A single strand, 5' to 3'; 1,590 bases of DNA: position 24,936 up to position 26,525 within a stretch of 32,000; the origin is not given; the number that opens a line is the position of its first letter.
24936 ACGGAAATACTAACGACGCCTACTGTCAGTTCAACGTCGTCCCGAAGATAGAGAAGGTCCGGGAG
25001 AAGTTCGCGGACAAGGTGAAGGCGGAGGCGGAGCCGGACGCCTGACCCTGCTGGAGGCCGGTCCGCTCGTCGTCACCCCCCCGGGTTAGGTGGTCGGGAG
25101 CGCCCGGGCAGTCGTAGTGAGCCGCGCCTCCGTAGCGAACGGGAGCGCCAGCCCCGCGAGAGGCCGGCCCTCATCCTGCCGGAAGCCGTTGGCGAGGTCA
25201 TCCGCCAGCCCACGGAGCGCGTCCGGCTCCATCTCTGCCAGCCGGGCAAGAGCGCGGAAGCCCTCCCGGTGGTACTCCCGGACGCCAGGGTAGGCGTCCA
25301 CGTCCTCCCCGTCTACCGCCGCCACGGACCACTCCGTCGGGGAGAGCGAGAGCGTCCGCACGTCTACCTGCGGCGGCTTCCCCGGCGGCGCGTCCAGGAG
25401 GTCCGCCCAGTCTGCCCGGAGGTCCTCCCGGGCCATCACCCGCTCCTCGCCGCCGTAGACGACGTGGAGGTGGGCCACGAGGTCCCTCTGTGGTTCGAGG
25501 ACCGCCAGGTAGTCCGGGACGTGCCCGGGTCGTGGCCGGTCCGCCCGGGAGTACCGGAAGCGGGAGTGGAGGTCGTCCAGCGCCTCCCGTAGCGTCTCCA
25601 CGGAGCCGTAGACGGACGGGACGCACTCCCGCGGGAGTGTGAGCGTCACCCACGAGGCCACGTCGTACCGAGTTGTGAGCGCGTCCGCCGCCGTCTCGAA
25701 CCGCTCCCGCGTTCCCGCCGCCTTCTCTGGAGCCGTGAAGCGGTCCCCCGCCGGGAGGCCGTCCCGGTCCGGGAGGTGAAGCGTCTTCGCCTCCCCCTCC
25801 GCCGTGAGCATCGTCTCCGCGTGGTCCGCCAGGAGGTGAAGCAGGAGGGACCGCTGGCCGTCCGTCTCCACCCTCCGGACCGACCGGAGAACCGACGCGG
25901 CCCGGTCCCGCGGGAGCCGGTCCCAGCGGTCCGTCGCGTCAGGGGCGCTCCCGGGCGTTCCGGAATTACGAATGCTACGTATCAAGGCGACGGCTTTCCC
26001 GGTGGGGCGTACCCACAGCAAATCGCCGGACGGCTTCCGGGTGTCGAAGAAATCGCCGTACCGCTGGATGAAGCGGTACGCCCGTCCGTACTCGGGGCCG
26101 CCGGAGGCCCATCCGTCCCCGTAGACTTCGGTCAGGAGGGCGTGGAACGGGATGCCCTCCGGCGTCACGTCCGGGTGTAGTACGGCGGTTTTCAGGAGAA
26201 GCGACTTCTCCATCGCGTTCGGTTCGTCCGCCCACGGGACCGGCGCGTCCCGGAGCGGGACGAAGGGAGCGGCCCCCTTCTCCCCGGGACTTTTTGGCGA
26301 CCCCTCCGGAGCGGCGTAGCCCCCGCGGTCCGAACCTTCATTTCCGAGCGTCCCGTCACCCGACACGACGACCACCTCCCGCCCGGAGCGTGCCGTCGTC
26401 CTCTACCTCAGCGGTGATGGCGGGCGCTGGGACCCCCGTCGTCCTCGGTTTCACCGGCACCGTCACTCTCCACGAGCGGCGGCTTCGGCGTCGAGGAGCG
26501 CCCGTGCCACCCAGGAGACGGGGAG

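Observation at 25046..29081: Integrase-less HUH-Rep module with a compact operon of unknown acidic proteins, between msrA and a broken methylase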

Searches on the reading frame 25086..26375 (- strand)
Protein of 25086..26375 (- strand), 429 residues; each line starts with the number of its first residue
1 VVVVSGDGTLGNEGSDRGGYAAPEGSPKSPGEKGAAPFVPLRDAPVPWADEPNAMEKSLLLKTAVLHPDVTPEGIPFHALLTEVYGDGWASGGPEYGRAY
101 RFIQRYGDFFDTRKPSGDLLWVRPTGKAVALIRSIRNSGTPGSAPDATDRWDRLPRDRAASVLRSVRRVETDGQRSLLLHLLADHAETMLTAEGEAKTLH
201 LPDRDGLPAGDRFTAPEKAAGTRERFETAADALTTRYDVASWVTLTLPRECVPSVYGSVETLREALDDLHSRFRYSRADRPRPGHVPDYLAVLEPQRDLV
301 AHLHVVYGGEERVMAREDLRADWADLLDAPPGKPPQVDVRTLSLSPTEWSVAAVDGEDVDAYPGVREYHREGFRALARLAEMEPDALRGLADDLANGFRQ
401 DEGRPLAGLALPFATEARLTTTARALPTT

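Call 3: search_protein_families(library=pfam, proteins=[window:25086-26375:-], max_evalue=1)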
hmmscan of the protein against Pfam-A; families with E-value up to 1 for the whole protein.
window:25086-26375:- (429 aa): 2 families
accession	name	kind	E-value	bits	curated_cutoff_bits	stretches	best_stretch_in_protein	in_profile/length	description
PF23343.2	REP_ORF2-G2P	-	0.0015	19.2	27.8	1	241-323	2-74/99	Replication-associated protein ORF2/G2P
PF25181.1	Phage_Bbp19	-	0.0028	17.9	25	1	263-304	11-49/61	Bbp19-like phage protein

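Call 4: search_protein_families(library=phrogs, proteins=[window:25086-26375:-], max_evalue=1)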
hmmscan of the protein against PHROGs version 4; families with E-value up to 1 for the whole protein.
window:25086-26375:- (429 aa): 2 families
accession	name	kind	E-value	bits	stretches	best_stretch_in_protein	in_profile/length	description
phrog_12863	-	unknown function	0.01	15.4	1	93-305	95-333/618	-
phrog_7733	-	unknown function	0.3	11.9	1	254-267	11-24/41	-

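Call 5: search_protein_families(library=ncbifam, proteins=[window:25086-26375:-], max_evalue=1)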
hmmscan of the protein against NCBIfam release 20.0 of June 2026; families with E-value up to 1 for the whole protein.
window:25086-26375:- (429 aa): 0 families

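Call 6: search_dna_similar(query=window:25086-26375:-, collection=phages, mode=protein, max_evalue=0.01)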
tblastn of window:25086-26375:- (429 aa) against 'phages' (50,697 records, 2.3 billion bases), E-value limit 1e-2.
No match.

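Call 8: search_dna_similar(query=window:25086-26375:-, collection=plasmids, mode=protein, max_evalue=0.01)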
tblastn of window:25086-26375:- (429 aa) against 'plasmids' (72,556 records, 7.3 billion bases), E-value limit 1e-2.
No match.

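Call 13: find_homologous_proteins(query=window:25086-26375:-)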
Query window:25086-26375:- (429 aa): 19 proteins with E <= 0.001 among 8000 candidates.
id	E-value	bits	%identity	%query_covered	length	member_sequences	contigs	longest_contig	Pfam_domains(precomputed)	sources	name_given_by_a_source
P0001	1.8e-283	958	100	99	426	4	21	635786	-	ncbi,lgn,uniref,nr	ncbi:hypothetical protein [Haloferax volcanii]|uniref:hypothetical protein n=1 Tax=Haloferax volcani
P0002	5.3e-256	867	91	100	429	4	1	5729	-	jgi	jgi:hypothetical protein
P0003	4.1e-251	851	89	100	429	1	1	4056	-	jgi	-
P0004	3.5e-224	763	80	98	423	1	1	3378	-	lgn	-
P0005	1.5e-221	754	90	87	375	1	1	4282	-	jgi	jgi:hypothetical protein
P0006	1.0e-220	751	90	87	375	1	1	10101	-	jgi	-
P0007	2.6e-200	684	75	99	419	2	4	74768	-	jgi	-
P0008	4.0e-198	677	81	85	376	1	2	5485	-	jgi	jgi:hypothetical protein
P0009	1.3e-151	523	62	96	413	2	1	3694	-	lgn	-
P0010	4.8e-146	505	63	91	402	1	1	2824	-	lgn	-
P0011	1.7e-118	414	52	94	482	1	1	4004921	-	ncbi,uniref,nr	ncbi:hypothetical protein [Natronosalvus caseinilyticus]|uniref:hypothetical protein n=1 Tax=Natrono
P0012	1.3e-85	306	45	89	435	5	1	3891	-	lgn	-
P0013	6.9e-83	297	61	60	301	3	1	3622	-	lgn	-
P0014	1.3e-75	273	42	89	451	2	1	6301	-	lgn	-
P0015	1.8e-73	266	45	76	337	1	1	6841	-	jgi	-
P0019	4.3e-65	238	42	82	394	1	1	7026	-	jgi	jgi:hypothetical protein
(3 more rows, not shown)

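Call 15: find_encoding_contigs(protein=P0002, flank=10000, max_places=3)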
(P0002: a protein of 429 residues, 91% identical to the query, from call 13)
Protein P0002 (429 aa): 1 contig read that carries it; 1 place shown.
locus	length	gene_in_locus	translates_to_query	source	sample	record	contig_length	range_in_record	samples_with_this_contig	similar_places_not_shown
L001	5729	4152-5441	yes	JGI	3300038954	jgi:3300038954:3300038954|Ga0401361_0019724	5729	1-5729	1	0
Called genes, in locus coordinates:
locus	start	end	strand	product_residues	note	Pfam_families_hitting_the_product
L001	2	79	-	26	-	?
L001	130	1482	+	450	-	PF00589:Phage_integrase, PF13248:Zn_ribbon_3 (faint)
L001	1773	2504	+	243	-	-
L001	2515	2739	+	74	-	-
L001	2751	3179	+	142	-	-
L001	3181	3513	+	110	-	-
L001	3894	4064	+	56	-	-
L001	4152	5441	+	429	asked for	-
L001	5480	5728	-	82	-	?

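Call 16: find_encoding_contigs(protein=P0003, flank=10000, max_places=3)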
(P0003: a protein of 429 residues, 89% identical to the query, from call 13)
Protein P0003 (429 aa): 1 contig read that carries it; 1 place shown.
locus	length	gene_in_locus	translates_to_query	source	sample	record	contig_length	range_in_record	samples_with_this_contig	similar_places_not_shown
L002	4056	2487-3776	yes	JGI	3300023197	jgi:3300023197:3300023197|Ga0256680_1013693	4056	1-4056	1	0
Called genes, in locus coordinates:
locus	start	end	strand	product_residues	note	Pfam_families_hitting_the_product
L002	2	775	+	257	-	?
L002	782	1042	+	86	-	-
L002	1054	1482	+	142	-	-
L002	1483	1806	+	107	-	-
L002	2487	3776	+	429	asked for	-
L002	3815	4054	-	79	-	?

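Call 17: find_encoding_contigs(protein=P0007, flank=10000, max_places=4)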
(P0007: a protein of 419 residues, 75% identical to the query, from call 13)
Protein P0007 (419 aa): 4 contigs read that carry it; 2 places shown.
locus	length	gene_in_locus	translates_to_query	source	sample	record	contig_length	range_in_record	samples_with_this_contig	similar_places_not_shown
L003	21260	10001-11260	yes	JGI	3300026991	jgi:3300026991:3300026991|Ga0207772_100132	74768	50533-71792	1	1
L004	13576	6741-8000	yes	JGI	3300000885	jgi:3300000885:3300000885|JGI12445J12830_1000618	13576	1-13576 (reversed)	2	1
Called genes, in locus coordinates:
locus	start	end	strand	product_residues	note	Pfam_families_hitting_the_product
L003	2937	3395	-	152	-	PF25212:HVO_A0114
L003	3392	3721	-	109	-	PF20126:TumE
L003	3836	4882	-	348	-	PF00441:Acyl-CoA_dh_1, PF22924:ACOX_C_alpha1 (weak), PF08028:Acyl-CoA_dh_2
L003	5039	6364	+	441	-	PF00589:Phage_integrase, PF13240:Zn_Ribbon_1 (weak)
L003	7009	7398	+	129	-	PF13412:HTH_24 (faint), PF09339:HTH_IclR (weak)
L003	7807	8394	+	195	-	-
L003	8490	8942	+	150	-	-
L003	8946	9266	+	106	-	-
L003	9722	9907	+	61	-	-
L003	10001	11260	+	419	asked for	-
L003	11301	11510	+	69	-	-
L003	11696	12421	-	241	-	PF18158:AidB_N, PF02770:Acyl-CoA_dh_M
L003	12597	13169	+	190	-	PF02525:Flavodoxin_2, PF03358:FMN_red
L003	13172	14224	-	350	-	PF01408:GFO_IDH_MocA, PF22725:GFO_IDH_MocA_C3, PF02894:GFO_IDH_MocA_C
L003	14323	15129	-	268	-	PF00106:adh_short, PF13561:adh_short_C2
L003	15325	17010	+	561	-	-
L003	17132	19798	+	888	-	-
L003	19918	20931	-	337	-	PF01210:NAD_Gly3P_dh_N (weak), PF02737:3HCDH_N, PF00725:3HCDH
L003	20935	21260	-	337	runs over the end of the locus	PF05853:BKACE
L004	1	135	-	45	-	?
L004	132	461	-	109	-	PF20126:TumE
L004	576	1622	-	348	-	PF00441:Acyl-CoA_dh_1, PF22924:ACOX_C_alpha1 (weak), PF08028:Acyl-CoA_dh_2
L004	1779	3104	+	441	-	PF00589:Phage_integrase, PF13240:Zn_Ribbon_1 (weak)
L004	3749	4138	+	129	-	PF13412:HTH_24 (faint), PF09339:HTH_IclR (weak)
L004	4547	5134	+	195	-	-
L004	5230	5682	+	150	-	-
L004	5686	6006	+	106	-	-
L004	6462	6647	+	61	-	-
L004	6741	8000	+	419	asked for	-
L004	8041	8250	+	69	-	-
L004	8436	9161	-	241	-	PF18158:AidB_N, PF02770:Acyl-CoA_dh_M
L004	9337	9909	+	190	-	PF02525:Flavodoxin_2, PF03358:FMN_red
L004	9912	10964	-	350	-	PF01408:GFO_IDH_MocA, PF22725:GFO_IDH_MocA_C3, PF02894:GFO_IDH_MocA_C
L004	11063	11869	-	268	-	PF00106:adh_short, PF13561:adh_short_C2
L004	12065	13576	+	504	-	?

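Call 24: search_solved_structures(query=A1, max_evalue=10, show_alignments=2)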
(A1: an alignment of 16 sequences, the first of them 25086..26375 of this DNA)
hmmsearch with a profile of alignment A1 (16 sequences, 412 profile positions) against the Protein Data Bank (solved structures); distinct sequences matched with E-value up to 10: 1.
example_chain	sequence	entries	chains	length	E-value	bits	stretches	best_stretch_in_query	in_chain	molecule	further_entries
6lp3_C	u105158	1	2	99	0.34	13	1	151-223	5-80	GTPase-activating protein BEM3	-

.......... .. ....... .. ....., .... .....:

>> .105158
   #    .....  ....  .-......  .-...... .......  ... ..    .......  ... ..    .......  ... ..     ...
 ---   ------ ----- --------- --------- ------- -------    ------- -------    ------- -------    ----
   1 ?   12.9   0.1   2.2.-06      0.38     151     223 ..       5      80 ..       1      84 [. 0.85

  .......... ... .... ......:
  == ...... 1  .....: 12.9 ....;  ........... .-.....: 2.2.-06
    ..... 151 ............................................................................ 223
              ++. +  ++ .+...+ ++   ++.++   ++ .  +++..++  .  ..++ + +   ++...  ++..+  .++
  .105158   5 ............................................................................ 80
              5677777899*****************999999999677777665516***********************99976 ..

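Call 31: predict_structure(alignment_id=A1)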
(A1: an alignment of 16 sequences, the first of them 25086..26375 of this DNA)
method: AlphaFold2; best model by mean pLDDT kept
length: 429 residues; sequences in the alignment: 16
mean_pLDDT: 74.6   pTM: 0.61
mean pLDDT of the five models: 74.6, 74.6, 72.3, 72.2, 68.1
residues with pLDDT >= 90: 103; 70-90: 201; 50-70: 65; < 50: 60
segments of 3 or more residues with pLDDT < 50: 1-42, 137-153
pLDDT, mean of each block of 10 residues (from residue 1): 29 27 27 33 68 83 74 77 75 83 90 70 85 56 37 52 59 81 81 78 68 74 91 95 86 71 89 83 90 70 89 92 89 86 95 93 91 88 90 87 85 70 72
secondary structure, 60 per line:
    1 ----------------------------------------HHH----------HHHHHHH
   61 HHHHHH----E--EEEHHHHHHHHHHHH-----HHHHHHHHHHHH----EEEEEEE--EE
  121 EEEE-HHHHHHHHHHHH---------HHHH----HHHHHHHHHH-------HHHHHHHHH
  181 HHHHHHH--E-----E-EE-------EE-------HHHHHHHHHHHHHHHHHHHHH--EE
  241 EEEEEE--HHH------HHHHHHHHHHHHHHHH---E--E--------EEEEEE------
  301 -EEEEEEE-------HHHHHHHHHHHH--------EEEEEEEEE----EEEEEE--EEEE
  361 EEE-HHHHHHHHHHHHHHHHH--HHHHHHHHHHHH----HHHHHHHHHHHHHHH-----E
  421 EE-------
elements in order: H54-66 E74-76 H77-88 H94-105 E110-116 E119-124 H126-137 H147-150 H155-164 H172-187 H216-236 E239-246 H258-273 E289-294 E302-308 H316-327 E336-344 E349-354 E357-363 H365-381 H384-395 H400-414 E420-422

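Call 32: search_protein_representatives(alignment_id=A1)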
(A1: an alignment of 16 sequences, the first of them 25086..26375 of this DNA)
Query: 16 sequences, 412 profile positions. Proteins with E-value up to 0.001 (for the whole library): 126; up to 1e-10: 71; up to 1e-30: 23. The best 126 are listed.
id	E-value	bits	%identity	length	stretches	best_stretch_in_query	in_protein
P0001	1.6e-204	695.9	-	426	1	8-411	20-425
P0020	2.5e-167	573.5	-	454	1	16-411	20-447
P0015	5.2e-151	519.7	-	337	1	79-410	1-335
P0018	4.5e-137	473.8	-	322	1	2-307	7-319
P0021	4.3e-81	289.4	-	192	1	226-410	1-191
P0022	3.7e-75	269.9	-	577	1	16-410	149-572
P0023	2.0e-72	260.9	-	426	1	16-410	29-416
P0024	7.8e-68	245.8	-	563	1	12-409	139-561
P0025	2.0e-67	244.4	-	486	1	93-411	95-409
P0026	1.9e-64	234.6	-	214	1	17-212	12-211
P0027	2.0e-59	218.1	-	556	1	21-409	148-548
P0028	2.3e-59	217.8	-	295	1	190-410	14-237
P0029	4.3e-57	210.4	-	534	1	27-406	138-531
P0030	1.4e-46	175.8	-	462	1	22-410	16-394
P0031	9.6e-45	169.7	-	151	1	238-346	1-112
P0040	2.1e-29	119.2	-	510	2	124-410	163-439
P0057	7.9e-21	90.9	-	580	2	17-266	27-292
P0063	2.1e-18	82.9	-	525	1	13-296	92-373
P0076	2.6e-13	66.2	-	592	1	52-354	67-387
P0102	1.3e-07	47.4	-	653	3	54-229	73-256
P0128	1.0e-04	37.9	-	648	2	80-295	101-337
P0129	1.1e-04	37.8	-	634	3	35-279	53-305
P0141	7.2e-04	35.1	-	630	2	24-409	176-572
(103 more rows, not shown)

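Call 34: search_protein_families(library=pfam, proteins=[P0022, P0024, P0040, P0057, P0076, P0102, P0128, P0129, P0141, P0063], max_evalue=0.01)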
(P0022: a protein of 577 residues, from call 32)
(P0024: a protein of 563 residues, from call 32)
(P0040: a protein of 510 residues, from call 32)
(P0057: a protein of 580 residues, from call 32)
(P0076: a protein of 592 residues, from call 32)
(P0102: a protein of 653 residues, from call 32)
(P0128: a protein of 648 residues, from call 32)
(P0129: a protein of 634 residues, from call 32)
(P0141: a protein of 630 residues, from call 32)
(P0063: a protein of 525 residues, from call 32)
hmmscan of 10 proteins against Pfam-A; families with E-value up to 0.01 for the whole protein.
P0022 (577 aa): 1 family
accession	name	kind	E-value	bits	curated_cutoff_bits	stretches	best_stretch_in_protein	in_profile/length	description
PF19134.6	DUF5817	-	1.7e-11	44.3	31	1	10-63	3-55/57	Domain of unknown function (DUF5817)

P0024 (563 aa): 1 family
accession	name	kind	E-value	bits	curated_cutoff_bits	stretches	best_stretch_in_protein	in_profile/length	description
PF19134.6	DUF5817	-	1.5e-15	57.4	31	1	5-60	1-54/57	Domain of unknown function (DUF5817)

P0040 (510 aa): 2 families
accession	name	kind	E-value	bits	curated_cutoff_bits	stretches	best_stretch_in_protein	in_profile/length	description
PF01446.23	Rep_1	-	0.0048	16.8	33.2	1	241-298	22-83/253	Replication protein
PF23343.2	REP_ORF2-G2P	-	0.0071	17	27.8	0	264-350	2-75/99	Replication-associated protein ORF2/G2P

P0057 (580 aa): 1 family
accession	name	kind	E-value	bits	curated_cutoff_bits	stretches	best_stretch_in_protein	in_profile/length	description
PF23343.2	REP_ORF2-G2P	-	0.0041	17.8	27.8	1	252-318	4-61/99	Replication-associated protein ORF2/G2P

P0076 (592 aa): 1 family
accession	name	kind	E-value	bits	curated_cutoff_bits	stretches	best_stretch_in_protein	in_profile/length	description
PF23343.2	REP_ORF2-G2P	-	0.00072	20.2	27.8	1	254-326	3-62/99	Replication-associated protein ORF2/G2P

P0102 (653 aa): 1 family
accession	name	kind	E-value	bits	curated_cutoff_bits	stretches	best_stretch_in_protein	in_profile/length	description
PF23343.2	REP_ORF2-G2P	-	0.00034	21.3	27.8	0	316-349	32-61/99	Replication-associated protein ORF2/G2P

P0128 (648 aa): 3 families
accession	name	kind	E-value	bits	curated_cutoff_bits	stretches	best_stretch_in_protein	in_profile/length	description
PF05840.19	Phage_GPA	-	0.00044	19.8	31.4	0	215-258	154-197/321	Bacteriophage replication gene A protein (GPA)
PF23343.2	REP_ORF2-G2P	-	0.00049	20.8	27.8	1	303-364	29-81/99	Replication-associated protein ORF2/G2P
PF14214.11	Helitron_like_N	-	0.0035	18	28.9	0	228-332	95-191/191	Helitron helicase-like domain at N-terminus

P0129 (634 aa): 4 families
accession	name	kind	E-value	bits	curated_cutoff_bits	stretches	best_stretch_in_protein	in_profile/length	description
PF23343.2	REP_ORF2-G2P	-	9.7e-10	39.1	27.8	1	287-366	11-81/99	Replication-associated protein ORF2/G2P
PF01446.23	Rep_1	-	0.00033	20.7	33.2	1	225-338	22-117/253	Replication protein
PF20199.4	RepSA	-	0.00063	19.4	34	1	309-489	200-317/438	Replication initiator protein, pSAM2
PF05840.19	Phage_GPA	-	0.004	16.7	31.4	0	225-341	162-265/321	Bacteriophage replication gene A protein (GPA)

P0141 (630 aa): 0 families

P0063 (525 aa): 1 family
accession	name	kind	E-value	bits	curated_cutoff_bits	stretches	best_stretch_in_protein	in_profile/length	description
PF23343.2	REP_ORF2-G2P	-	1.2e-06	29.2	27.8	1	308-394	3-75/99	Replication-associated protein ORF2/G2P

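Call 37: fold_search(model_id=the predicted structure, library=pdb)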
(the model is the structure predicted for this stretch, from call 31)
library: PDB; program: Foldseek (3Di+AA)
matches with E <= 10: 518; with E <= 0.001: 0
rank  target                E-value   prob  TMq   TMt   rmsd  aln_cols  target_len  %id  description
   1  7lcc_A                1.2e-01  0.84  0.18  0.06  10.2       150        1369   13  Helitron transposase bound to LTS (released 2021-08-25)
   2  8es4_A                2.2e-01  0.10  0.10  0.09  22.6       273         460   11  Focused reconstruction of HRP29 tail (released 2023-10-18)
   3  5abu_A                4.6e-01  0.41  0.14  0.29   5.3       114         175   12  Complex of D. melanogaster eIF4E with the 4E-binding protein Mextli and cap analog (released 2015-09-02)
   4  1hdk                  5.4e-01  0.11  0.09  0.20  15.2       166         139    9  Charcot-Leyden Crystal Protein - pCMBS Complex (released 2001-11-15)
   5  6f72_A                6.2e-01  0.21  0.15  0.12  10.9       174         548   13  Crystal structure of VAO-type flavoprotein MtVAO615 at pH 7.5 from Myceliophthora thermophila C1 (released 2018-01-10)
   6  1t0t_V                6.5e-01  0.18  0.13  0.20   7.1       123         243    9  Crystallographic structure of a putative chlorite dismutase (released 2004-08-24)
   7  6a1v                  6.8e-01  0.11  0.09  0.21  13.7       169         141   10  Charcot-Leyden crystal protein/Galectin-10 variant E33Q (released 2018-12-26)
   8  7szx                  7.2e-01  0.84  0.18  0.40   4.4       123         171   14  Structure of the N-terminal nuclease and origin binding domain of Human Parvovirus B19 (released 2022-03-30)
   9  5nvn_C                7.2e-01  0.35  0.13  0.28   5.2       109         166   11  Crystal structure of the human 4EHP-4E-BP1 complex (released 2017-07-26)
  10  6k2y_A                7.2e-01  0.14  0.09  0.22  12.2       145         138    6  Human Galectin-14 (released 2020-06-17)
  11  5xrn                  7.2e-01  0.10  0.09  0.20  15.5       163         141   12  Galectin-10/Charcot-Leyden crystal protein variant K73A crystal structure (released 2018-01-24)
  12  6gkt_B                7.2e-01  0.10  0.09  0.20  15.3       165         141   10  X-ray structure of a non-autocrystallizing galectin-10 variant, Gal10-Tyr69Glu (released 2019-06-05)
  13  3jw4_C                7.9e-01  0.63  0.14  0.39   8.2       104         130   14  The structure of a putative MarR family transcriptional regulator from Clostridium acetobutylicum (released 2009-12-22)
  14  1lcl                  7.9e-01  0.09  0.09  0.20  15.1       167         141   10  CHARCOT-LEYDEN CRYSTAL PROTEIN (released 1997-01-11)
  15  9u51_A                7.9e-01  0.08  0.12  0.08  19.3       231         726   13  Cryo-EM structure of Mycobacterium tuberculosis MmpL5 in complex with AcpM (released 2025-12-10)
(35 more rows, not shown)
